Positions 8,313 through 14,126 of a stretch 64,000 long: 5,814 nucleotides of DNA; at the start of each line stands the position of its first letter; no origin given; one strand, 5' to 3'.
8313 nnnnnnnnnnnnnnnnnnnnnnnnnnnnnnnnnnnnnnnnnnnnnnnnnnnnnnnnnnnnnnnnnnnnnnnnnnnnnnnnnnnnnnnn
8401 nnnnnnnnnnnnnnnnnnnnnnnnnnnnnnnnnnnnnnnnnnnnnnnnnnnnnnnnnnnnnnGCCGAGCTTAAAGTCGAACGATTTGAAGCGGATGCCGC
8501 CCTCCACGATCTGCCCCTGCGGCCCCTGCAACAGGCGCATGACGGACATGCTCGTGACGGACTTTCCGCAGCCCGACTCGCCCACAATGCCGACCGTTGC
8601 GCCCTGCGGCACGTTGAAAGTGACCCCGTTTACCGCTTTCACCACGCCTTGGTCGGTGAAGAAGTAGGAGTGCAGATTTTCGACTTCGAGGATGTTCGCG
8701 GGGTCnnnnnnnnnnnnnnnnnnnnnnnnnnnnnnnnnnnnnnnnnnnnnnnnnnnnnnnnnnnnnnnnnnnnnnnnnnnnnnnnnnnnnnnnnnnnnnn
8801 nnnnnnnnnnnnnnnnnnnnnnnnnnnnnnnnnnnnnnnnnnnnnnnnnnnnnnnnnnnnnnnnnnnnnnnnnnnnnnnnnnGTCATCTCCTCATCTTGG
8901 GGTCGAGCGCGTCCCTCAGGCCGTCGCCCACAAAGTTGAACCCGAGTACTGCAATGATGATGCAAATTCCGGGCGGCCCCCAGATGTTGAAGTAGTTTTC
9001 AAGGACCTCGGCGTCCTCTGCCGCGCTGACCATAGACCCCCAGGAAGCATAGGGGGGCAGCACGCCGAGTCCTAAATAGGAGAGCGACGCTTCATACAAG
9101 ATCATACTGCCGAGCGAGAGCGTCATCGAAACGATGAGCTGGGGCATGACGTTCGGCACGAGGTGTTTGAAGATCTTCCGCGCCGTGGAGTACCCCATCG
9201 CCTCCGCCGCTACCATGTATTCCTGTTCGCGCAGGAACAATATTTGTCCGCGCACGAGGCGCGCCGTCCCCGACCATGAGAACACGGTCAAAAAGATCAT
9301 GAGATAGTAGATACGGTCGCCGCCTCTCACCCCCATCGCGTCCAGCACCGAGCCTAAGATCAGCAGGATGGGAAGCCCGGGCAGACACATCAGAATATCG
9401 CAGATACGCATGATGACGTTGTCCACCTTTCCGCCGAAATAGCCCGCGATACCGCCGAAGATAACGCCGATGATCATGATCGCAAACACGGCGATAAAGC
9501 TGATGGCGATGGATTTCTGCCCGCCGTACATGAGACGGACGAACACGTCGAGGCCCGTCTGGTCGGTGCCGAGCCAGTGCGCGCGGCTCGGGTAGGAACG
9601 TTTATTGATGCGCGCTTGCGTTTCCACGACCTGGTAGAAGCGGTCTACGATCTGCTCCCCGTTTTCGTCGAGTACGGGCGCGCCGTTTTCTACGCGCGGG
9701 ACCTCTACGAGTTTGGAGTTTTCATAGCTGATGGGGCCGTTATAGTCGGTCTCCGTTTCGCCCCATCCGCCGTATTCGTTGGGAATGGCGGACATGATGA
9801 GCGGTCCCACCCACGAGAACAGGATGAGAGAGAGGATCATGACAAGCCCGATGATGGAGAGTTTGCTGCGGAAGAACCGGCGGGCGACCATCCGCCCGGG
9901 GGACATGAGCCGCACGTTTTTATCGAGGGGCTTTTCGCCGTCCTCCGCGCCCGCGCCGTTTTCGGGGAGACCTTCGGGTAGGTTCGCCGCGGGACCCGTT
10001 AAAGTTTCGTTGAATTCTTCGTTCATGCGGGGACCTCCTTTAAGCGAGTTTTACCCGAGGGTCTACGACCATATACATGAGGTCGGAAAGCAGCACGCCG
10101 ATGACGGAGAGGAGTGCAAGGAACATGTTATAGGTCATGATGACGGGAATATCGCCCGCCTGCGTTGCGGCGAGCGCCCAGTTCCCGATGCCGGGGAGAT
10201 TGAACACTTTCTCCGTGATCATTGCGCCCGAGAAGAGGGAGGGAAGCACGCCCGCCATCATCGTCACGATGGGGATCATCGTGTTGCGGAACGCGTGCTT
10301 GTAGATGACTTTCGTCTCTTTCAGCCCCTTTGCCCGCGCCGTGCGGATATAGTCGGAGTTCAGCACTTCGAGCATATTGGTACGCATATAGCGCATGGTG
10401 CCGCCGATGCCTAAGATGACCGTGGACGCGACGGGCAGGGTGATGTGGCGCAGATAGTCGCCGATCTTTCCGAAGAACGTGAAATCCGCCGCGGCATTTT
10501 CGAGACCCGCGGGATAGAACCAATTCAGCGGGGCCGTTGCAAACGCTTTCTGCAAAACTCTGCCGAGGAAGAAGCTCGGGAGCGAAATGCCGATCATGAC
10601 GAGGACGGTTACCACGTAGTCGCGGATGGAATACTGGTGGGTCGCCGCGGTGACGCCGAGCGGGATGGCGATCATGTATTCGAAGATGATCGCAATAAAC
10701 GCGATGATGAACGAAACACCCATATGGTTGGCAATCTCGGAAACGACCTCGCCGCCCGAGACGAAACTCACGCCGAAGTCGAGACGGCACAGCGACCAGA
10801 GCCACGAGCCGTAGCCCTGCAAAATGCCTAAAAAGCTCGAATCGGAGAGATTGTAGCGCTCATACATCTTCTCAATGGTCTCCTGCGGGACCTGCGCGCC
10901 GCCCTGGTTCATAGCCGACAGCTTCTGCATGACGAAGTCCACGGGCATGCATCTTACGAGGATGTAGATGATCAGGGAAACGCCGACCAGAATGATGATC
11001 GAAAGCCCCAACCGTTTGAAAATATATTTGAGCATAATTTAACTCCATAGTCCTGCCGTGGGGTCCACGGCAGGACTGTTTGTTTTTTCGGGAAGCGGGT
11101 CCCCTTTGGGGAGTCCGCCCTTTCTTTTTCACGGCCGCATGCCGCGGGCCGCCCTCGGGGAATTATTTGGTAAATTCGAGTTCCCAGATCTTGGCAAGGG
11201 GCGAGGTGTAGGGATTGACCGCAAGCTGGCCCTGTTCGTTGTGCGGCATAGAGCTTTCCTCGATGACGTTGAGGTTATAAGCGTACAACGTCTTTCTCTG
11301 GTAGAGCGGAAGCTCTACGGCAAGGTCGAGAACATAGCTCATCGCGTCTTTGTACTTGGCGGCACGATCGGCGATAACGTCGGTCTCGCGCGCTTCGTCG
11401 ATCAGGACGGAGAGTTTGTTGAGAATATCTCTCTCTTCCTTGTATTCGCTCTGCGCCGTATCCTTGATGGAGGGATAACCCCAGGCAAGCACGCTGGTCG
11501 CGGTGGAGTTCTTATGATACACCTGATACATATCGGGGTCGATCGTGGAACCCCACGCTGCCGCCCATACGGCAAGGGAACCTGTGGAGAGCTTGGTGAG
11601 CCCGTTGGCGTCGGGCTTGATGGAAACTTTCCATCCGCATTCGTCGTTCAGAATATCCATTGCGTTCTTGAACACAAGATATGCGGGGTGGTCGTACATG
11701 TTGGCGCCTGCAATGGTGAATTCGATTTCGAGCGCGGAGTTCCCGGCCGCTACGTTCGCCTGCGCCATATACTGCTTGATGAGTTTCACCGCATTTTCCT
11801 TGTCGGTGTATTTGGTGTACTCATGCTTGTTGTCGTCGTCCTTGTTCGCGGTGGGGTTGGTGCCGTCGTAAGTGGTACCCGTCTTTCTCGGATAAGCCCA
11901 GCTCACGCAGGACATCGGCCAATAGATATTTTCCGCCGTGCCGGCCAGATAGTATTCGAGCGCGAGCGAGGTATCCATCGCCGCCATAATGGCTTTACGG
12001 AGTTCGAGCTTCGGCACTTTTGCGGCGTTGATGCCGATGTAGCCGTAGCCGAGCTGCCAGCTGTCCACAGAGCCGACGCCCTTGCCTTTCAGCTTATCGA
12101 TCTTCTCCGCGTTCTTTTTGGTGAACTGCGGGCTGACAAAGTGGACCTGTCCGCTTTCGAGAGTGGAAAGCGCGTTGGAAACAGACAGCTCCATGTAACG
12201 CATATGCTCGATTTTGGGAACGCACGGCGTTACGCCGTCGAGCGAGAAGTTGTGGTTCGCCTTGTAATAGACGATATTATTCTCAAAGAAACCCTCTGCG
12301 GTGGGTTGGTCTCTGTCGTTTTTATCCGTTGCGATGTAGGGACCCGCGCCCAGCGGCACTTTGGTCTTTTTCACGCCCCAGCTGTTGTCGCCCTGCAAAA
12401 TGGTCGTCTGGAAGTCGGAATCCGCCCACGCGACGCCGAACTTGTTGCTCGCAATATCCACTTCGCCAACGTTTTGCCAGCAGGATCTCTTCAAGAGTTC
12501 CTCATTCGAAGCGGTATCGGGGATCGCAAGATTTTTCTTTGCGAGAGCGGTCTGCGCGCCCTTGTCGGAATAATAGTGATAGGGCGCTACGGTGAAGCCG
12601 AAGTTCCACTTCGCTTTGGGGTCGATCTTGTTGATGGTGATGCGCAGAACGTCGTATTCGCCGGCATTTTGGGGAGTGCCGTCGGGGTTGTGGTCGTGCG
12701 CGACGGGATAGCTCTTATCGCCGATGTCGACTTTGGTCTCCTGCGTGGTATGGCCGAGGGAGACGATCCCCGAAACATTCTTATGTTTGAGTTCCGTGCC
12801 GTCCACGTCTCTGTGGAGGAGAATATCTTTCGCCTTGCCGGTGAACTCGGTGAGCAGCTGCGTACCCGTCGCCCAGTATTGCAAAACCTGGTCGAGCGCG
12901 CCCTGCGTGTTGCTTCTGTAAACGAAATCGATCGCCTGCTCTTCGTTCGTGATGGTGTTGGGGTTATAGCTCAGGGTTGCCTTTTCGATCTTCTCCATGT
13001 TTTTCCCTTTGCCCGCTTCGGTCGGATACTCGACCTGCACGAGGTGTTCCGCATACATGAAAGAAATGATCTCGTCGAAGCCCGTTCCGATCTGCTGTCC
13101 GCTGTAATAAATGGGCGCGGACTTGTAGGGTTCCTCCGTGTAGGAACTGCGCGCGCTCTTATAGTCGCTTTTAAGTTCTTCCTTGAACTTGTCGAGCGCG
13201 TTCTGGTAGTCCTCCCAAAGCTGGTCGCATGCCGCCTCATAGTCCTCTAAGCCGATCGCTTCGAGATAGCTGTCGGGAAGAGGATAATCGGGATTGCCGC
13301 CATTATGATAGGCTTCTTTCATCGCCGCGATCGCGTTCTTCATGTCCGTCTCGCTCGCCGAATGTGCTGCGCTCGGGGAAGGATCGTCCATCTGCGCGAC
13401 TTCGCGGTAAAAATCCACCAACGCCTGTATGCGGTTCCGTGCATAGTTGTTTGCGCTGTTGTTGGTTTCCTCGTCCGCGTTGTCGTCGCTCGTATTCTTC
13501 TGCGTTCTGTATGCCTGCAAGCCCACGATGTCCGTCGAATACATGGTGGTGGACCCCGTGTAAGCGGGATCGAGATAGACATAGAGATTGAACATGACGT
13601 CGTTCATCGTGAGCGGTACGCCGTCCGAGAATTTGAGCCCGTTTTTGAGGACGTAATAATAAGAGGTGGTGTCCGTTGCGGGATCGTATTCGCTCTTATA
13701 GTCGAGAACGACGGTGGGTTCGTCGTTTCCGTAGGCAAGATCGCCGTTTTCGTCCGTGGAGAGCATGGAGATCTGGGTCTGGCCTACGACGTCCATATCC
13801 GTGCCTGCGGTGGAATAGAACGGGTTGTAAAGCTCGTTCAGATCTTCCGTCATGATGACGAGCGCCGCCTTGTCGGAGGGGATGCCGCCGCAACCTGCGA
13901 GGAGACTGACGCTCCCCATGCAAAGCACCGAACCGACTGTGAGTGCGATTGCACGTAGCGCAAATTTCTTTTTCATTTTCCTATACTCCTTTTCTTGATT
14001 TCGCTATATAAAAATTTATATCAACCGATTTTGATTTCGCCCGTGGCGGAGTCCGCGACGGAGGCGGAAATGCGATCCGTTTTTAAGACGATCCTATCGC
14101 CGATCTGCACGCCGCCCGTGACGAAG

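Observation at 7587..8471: About 300-aa tandem-repeat insertion inside the OppD nucleotide-binding domain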

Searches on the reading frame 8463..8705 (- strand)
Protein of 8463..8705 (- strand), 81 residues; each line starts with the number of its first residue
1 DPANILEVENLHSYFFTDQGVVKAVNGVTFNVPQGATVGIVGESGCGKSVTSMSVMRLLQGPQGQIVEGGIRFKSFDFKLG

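Call 63: search_protein_families(library=ncbifam, proteins=[window:8463-8705:-], max_evalue=0.01)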
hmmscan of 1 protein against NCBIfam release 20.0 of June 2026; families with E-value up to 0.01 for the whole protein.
window:8463-8705:- (81 aa): 132 families (the best 25 are shown)
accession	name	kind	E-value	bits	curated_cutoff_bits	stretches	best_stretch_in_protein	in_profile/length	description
NF007010.1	PRK09473.1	subfamily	6.5e-15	54.7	575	1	5-75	1-69/318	oligopeptide ABC transporter ATP-binding protein OppD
NF011713.0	PRK15134.1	equivalog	2e-14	53.1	834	1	4-75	4-75/529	microcin C ABC transporter ATP-binding protein YejF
NF007613.0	PRK10261.1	equivalog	7.7e-14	51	1077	1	3-67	10-74/623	glutathione ABC transporter ATP-binding protein GsiA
NF011659.0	PRK15079.1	equivalog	1.3e-13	50.4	540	1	6-70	21-85/334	murein tripeptide/oligopeptide ABC transporter ATP binding protein OppF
NF008246.0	PRK11022.1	equivalog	2.1e-13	50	541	1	5-77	3-74/326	dipeptide ABC transporter ATP-binding protein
NF008453.0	PRK11308.1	subfamily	4.1e-11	42.7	408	1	12-68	25-81/334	dipeptide ABC transporter ATP-binding protein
NF047576.1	opine_ATP_CntF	equivalog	1.1e-10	41.3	385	1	4-77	1-70/264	staphylopine uptake ABC transporter ATP-binding protein CntF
NF047578.1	opine_ATP_CntD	equivalog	3.3e-10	39.6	380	1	4-76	1-69/266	staphylopine uptake ABC transporter ATP-binding protein CntD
TIGR03269.1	met_CoM_red_A2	equivalog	3.7e-10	39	517.1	1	4-66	278-341/530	methyl coenzyme M reductase system, component A2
NF043079.1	MMSYN1_0167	equivalog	3.2e-09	36.1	740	1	5-74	1-69/561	oligopeptide ABC transporter ATP-binding protein OppD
TIGR02770.1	nickel_nikD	equivalog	4.1e-09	36.1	318.7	1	25-75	2-51/230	nickel import ATP-binding protein NikD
TIGR02868.1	CydC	equivalog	4.1e-09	35.6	329.05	1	7-76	336-402/530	thiol reductant ABC exporter subunit CydC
NF043071.1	DppF_dipep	equivalog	1e-08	35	660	1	13-60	27-73/331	dipeptide ABC transporter ATP-binding subunit DppF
NF043078.1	MMSYN1_0168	equivalog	2.1e-08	33.3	800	1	4-57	3-56/649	oligopeptide ABC transporter ATP-binding protein OppF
TIGR02857.1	CydD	equivalog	3.1e-08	33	435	1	6-77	322-390/529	thiol reductant ABC exporter subunit CydD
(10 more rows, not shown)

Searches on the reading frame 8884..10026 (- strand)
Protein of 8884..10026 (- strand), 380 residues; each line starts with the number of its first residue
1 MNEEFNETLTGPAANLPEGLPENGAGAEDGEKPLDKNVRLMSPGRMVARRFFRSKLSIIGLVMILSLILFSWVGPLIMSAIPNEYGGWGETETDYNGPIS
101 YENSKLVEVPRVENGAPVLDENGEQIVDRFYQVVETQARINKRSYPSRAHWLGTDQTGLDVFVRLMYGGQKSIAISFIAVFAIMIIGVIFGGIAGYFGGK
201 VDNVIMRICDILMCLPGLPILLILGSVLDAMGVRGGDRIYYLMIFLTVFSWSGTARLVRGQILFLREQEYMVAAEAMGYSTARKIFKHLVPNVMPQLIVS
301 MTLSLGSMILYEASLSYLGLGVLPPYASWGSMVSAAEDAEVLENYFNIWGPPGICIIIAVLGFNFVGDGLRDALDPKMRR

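Call 3: search_protein_families(library=pfam, proteins=[window:8884-10026:-], max_evalue=0.1)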
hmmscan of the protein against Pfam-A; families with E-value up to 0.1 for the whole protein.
window:8884-10026:- (380 aa): 2 families
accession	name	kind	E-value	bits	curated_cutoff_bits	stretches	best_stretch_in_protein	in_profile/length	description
PF00528.27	BPD_transp_1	-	2.9e-34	118.8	26.4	1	187-380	1-184/184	Binding-protein-dependent transport system inner membrane component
PF12911.12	OppC_N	-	8.9e-09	35.6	23.9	1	42-79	1-38/53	N-terminal TM domain of oligopeptide transport permease C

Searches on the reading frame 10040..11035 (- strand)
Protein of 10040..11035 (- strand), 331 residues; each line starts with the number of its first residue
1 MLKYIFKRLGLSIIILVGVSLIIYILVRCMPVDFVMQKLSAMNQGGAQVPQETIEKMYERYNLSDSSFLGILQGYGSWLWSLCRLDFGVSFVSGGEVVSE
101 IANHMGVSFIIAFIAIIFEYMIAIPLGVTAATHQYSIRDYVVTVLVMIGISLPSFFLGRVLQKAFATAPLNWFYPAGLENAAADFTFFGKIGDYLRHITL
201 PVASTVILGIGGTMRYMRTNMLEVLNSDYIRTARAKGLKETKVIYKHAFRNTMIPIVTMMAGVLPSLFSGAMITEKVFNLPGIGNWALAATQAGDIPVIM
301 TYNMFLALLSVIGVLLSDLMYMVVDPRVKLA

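Call 3: search_protein_families(library=pfam, proteins=[window:10040-11035:-], max_evalue=0.1)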
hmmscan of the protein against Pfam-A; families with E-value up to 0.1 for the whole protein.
window:10040-11035:- (331 aa): 2 families
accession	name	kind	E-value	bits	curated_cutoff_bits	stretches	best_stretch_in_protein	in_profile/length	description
PF00528.27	BPD_transp_1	-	3.2e-35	122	26.4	1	123-329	1-183/184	Binding-protein-dependent transport system inner membrane component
PF19300.4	BPD_transp_1_N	-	0.015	15.9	23.8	1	1-66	1-60/114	Binding-prot-dependent transport system membrane comp, N-term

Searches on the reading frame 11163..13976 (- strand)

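Call 3: search_protein_families(library=pfam, proteins=[window:11163-13976:-], max_evalue=0.1)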
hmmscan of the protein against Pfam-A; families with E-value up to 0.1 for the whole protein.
window:11163-13976:- (937 aa): 1 family
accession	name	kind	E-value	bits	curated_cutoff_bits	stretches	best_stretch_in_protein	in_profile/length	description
PF00496.27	SBP_bac_5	-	1.5e-19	70.8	32.4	2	536-824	110-362/368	Bacterial extracellular solute-binding proteins, family 5 Middle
